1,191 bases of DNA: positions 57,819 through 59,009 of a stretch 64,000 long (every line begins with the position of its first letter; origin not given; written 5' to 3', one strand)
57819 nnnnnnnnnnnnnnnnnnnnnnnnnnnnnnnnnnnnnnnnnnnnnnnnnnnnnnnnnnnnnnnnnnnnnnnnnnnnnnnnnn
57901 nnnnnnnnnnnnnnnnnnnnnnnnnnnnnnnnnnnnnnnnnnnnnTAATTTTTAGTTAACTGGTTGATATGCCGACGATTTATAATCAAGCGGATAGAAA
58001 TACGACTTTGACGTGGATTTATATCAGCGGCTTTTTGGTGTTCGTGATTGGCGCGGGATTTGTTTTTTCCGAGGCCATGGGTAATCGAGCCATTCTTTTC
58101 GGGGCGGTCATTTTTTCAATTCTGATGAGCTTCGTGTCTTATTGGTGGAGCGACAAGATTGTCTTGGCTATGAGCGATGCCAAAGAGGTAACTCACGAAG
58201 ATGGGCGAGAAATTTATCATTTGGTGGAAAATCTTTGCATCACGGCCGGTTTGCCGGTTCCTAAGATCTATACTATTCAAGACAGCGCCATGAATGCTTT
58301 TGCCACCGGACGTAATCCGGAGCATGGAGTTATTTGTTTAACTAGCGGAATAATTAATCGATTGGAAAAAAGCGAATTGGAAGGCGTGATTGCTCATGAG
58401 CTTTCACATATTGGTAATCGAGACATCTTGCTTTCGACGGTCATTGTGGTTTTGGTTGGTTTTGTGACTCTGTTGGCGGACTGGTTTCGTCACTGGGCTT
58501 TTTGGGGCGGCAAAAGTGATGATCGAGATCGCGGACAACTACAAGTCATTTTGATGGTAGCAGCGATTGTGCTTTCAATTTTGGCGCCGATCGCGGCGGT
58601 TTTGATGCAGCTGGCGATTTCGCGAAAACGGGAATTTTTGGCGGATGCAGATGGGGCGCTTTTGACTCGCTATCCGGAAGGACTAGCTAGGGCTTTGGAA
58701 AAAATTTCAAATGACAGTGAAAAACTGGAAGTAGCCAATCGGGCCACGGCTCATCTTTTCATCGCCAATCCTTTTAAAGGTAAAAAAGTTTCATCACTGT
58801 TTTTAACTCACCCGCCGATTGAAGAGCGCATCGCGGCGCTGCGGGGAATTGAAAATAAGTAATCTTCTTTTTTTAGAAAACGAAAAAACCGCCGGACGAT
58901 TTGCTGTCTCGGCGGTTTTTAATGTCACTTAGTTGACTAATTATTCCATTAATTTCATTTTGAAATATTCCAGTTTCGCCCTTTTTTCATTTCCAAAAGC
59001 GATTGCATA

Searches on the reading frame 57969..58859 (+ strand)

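Call 36: search_protein_families(library=pfam, proteins=[window:57969-58859:+], max_evalue=0.0001)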
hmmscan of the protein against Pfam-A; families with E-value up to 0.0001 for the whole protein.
window:57969-58859:+ (297 aa): 1 family
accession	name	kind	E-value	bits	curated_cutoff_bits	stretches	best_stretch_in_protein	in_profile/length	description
PF01435.24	Peptidase_M48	-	4.8e-32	111.7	20.3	1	80-294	5-185/186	Peptidase family M48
